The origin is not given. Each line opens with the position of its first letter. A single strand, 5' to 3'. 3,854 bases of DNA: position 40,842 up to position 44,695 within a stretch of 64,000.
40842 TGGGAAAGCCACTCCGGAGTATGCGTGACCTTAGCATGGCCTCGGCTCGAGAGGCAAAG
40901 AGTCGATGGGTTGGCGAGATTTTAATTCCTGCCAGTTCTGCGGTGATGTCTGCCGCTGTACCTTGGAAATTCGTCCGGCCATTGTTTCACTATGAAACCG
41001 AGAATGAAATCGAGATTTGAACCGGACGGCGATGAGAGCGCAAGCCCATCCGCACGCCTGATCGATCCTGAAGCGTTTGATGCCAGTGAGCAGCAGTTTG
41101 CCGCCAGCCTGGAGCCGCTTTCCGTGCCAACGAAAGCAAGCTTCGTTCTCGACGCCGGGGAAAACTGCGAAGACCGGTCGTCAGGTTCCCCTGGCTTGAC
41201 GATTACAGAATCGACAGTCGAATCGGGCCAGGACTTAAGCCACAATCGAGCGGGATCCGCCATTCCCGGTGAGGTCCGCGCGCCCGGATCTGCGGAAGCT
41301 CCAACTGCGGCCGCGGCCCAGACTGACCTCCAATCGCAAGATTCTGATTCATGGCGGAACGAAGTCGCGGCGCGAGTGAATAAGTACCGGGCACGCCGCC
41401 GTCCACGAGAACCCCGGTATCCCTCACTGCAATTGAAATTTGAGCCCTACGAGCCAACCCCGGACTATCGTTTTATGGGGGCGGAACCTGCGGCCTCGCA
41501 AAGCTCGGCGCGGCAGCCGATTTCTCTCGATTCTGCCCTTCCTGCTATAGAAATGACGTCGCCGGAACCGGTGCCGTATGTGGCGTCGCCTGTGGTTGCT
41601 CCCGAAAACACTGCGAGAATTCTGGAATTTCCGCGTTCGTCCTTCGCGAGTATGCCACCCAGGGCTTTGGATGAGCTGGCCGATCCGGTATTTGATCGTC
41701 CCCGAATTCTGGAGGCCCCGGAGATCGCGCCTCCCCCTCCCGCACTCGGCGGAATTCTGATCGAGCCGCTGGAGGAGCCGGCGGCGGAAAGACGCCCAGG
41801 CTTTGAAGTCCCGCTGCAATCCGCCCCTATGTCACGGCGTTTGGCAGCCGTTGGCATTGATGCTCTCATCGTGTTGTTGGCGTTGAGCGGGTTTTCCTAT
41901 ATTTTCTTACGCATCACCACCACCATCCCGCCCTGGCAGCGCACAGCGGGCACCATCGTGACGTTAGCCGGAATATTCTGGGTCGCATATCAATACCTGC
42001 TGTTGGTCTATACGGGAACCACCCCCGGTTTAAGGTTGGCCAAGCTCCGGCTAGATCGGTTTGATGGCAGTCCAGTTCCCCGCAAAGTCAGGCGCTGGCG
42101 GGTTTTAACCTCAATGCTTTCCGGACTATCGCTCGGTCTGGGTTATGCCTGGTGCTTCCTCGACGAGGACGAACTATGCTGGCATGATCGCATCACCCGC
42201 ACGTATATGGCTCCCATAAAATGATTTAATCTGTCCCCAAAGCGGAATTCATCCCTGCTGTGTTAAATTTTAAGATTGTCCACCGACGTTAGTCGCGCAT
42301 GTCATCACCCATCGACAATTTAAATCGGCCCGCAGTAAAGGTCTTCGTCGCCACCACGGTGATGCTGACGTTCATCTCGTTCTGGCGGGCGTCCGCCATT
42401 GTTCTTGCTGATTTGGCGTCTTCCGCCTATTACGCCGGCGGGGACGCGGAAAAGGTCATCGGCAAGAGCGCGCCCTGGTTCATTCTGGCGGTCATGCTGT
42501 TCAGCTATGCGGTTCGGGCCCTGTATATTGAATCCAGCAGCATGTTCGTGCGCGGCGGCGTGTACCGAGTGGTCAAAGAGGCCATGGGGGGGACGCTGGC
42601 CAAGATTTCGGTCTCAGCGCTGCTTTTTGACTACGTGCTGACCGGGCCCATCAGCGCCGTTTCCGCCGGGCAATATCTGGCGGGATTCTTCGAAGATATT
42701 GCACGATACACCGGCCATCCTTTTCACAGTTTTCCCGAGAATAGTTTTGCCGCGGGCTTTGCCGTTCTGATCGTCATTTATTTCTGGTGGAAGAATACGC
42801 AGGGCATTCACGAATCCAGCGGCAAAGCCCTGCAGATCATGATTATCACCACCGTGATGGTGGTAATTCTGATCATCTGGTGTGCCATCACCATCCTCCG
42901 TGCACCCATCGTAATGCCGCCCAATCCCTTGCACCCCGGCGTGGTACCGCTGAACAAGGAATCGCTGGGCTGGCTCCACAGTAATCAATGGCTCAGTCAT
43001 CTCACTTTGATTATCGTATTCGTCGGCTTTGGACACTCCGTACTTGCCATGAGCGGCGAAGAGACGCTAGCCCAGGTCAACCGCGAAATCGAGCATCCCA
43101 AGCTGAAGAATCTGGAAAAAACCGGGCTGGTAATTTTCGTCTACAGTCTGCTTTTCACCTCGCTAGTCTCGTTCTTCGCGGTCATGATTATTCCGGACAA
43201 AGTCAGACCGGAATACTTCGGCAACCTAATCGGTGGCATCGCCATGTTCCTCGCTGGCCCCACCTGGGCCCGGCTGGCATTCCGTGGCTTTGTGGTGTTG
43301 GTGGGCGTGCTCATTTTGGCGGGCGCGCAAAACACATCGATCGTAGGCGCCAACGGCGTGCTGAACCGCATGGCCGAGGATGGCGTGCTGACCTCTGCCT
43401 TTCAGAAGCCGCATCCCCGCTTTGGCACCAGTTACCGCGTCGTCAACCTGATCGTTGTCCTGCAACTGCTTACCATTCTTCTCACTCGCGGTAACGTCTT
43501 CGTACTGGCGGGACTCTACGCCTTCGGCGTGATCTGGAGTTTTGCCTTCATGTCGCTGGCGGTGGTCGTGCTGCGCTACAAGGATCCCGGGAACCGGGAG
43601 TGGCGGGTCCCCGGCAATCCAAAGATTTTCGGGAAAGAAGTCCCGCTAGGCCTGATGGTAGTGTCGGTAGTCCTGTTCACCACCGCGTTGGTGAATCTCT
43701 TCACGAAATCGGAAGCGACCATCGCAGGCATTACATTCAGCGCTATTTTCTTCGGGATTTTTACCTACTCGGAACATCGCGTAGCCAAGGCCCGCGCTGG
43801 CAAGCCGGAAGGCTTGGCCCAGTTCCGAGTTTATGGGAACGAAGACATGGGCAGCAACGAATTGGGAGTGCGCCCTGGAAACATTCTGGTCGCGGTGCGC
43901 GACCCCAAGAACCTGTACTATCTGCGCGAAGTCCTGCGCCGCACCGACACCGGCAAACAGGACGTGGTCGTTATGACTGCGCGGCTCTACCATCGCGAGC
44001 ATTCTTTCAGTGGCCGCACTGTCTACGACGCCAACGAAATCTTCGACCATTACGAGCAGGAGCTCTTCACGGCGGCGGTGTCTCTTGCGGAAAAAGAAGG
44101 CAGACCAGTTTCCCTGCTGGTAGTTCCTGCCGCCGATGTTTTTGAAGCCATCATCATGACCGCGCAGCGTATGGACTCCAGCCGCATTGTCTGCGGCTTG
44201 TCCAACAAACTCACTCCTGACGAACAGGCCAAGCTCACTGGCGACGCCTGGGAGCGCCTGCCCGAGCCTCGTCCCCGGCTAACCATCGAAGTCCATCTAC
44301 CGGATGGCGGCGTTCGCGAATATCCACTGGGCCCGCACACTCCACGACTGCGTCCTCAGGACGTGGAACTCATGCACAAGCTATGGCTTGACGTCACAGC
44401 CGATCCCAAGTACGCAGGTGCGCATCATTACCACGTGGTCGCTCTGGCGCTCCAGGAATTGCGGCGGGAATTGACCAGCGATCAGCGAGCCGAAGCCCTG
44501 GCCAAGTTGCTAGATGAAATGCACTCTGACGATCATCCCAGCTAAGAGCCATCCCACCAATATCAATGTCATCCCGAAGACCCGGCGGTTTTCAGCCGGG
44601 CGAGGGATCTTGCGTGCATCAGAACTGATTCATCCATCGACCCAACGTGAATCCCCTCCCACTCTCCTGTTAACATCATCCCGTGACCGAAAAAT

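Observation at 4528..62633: Superfamily of heptamer-periodic short tandem arrays, mostly paired as hairpins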

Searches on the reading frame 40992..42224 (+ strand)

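Call 58: search_protein_families(library=pfam, proteins=[window:40992-42224:+])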
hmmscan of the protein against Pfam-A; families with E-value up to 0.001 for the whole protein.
window:40992-42224:+ (410 aa): 1 family
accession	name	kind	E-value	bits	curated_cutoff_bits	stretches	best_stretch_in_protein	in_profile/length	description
PF06271.18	RDD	-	2.6e-13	50.9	24.1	1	278-402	2-136/137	RDD family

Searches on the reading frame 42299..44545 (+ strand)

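Call 58: search_protein_families(library=pfam, proteins=[window:42299-44545:+])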
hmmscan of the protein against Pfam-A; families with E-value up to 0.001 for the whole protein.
window:42299-44545:+ (748 aa): 1 family
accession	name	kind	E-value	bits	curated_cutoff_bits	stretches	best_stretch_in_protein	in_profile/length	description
PF13520.12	AA_permease_2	-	2.3e-53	182.1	27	1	26-486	1-425/427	Amino acid permease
